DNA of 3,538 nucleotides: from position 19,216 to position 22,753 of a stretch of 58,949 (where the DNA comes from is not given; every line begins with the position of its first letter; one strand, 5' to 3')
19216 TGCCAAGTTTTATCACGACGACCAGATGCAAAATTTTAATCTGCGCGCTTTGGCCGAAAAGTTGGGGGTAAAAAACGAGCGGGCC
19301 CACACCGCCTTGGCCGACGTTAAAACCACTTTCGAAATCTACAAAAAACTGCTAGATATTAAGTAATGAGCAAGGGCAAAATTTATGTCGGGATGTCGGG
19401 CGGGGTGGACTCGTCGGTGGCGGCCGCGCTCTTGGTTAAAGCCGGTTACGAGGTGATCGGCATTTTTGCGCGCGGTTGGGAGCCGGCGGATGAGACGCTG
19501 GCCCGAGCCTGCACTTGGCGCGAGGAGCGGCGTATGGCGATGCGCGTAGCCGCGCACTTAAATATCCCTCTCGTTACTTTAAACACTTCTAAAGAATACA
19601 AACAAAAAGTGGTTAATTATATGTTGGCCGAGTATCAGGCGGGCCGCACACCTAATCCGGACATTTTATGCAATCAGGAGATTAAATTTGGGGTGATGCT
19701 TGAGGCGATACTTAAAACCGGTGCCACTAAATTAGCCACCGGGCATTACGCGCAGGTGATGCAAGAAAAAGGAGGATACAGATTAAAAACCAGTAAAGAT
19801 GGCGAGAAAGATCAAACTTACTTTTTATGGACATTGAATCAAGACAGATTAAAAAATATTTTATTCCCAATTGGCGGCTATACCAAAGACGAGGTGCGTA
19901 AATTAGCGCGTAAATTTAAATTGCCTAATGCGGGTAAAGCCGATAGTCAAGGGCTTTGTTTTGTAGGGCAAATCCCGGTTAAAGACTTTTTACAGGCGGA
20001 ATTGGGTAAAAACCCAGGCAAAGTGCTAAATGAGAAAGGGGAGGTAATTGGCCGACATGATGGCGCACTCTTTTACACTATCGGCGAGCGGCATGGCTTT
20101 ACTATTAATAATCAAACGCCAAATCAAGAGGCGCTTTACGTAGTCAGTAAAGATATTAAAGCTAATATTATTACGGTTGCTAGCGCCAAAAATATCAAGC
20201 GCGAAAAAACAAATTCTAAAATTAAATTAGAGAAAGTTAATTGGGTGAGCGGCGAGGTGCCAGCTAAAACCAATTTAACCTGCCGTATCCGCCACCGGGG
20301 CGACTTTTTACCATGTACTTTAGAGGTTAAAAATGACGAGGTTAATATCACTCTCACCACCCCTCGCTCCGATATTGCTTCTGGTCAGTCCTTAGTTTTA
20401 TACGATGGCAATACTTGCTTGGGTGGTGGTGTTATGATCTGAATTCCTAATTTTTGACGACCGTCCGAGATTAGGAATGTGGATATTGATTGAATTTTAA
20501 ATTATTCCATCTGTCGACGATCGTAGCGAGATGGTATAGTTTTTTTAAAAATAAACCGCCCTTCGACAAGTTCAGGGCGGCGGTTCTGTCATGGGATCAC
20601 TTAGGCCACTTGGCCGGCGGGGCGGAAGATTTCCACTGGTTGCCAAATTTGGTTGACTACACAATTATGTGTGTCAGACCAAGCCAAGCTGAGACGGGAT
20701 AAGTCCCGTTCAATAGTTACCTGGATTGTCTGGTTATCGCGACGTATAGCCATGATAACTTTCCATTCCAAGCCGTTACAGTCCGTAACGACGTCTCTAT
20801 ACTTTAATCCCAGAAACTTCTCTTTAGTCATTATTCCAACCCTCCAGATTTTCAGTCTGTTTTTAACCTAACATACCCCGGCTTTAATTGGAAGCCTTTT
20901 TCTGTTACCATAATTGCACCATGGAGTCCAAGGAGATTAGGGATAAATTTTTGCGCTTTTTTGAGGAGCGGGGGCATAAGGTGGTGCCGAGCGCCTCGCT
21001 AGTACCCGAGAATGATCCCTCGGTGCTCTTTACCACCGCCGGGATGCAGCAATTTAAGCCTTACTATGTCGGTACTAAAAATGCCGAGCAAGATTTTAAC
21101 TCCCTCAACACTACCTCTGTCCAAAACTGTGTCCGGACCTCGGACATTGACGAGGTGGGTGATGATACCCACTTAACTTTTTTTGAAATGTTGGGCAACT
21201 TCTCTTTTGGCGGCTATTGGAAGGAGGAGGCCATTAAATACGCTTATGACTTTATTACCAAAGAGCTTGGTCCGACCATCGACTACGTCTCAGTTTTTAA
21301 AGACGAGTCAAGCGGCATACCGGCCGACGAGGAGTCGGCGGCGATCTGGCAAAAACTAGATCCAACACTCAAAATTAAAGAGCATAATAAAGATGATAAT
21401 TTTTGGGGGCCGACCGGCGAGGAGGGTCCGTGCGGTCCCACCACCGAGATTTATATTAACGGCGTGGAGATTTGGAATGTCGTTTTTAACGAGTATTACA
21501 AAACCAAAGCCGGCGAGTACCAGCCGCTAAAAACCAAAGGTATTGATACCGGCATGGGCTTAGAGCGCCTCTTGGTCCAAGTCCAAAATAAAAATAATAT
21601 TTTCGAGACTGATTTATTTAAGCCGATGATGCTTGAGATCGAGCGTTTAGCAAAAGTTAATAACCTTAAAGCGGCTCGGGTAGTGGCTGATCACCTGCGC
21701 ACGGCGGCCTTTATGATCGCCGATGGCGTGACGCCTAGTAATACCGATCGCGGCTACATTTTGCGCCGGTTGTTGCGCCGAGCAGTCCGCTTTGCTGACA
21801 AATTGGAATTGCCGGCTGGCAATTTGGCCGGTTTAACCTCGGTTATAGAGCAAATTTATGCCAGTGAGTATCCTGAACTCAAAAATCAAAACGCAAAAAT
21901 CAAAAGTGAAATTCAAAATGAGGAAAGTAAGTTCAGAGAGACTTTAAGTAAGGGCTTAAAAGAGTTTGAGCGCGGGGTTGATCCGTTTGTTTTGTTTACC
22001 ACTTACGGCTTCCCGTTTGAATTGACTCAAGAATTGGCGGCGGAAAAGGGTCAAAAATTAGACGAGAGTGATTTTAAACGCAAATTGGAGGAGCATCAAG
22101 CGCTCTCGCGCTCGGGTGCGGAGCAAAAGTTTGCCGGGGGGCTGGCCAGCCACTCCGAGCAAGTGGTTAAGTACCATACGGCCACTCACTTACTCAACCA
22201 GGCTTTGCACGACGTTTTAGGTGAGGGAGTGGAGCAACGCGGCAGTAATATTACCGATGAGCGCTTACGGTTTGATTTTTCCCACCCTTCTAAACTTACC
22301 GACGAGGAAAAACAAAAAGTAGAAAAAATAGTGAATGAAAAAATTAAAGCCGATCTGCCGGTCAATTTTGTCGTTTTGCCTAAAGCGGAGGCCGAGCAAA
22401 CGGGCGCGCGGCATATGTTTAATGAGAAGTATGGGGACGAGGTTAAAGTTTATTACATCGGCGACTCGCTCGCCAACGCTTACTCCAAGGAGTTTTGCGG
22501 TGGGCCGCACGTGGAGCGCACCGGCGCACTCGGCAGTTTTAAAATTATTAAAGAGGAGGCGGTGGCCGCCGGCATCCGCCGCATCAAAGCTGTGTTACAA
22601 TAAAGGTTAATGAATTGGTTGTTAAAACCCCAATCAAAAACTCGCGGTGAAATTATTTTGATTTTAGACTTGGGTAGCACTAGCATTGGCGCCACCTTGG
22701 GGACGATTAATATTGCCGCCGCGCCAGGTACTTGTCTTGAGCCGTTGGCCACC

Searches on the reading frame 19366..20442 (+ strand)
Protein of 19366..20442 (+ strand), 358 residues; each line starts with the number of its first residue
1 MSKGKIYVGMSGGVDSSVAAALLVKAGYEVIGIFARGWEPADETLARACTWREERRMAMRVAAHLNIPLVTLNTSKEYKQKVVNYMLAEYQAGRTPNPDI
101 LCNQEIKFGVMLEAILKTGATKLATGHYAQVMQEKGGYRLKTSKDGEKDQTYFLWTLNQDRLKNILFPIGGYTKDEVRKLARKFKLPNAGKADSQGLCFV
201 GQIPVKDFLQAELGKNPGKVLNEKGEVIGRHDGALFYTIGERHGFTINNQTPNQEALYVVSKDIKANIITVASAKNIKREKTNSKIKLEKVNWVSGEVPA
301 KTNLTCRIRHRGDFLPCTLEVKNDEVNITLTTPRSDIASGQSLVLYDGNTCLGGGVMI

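Call 8: search_protein_families(library=pfam, proteins=[window:19366-20442:+], max_evalue=0.01)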
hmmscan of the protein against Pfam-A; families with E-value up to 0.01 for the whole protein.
window:19366-20442:+ (358 aa): 6 families
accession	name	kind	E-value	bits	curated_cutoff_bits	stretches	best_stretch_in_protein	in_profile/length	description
PF03054.22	tRNA_Me_trans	-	5.1e-73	245.5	20.6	1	5-201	2-201/202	tRNA methyl transferase HUP domain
PF20259.3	tRNA_Me_trans_M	-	7.4e-20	70.7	27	1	206-272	1-65/66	tRNA methyl transferase PRC-barrel domain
PF20258.4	tRNA_Me_trans_C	-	1.4e-18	67.4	20.6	1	284-356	2-76/77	Aminomethyltransferase beta-barrel domain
PF02540.23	NAD_synthase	-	1.8e-05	24.4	21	1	5-27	20-42/242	NAD synthase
PF02568.20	ThiI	-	0.0014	18.7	20.5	0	3-35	3-35/197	Thiamine biosynthesis protein (ThiI)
PF00733.27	Asn_synthase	-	0.0017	18.5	21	1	8-76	22-81/354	Asparagine synthase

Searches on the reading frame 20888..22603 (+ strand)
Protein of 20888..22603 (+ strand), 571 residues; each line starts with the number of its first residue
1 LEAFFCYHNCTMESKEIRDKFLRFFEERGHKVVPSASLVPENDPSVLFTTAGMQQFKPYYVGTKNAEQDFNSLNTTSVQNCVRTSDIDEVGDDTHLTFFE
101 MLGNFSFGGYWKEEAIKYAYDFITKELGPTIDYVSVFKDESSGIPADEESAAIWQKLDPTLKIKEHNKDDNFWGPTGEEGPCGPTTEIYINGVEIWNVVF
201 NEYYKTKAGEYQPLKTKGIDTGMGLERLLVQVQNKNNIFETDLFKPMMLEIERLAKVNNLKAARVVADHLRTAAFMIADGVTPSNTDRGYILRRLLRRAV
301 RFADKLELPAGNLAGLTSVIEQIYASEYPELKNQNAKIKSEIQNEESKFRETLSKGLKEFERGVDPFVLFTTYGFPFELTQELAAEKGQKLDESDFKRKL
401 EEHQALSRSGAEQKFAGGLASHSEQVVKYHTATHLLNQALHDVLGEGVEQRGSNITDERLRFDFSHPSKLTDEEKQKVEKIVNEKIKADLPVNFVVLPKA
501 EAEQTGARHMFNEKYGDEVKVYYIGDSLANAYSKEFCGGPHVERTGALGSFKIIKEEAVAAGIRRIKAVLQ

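Call 8: search_protein_families(library=pfam, proteins=[window:20888-22603:+], max_evalue=0.01)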
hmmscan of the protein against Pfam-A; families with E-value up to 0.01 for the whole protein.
window:20888-22603:+ (571 aa): 2 families
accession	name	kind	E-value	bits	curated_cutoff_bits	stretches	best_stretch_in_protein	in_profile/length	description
PF01411.24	tRNA-synt_2c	-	4.5e-121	405.5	30.3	1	16-433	1-452/552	tRNA synthetases class II (A)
PF07973.19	tRNA_SAD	-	2.8e-15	56.4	24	1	519-566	1-43/44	Threonyl and Alanyl tRNA synthetase second additional domain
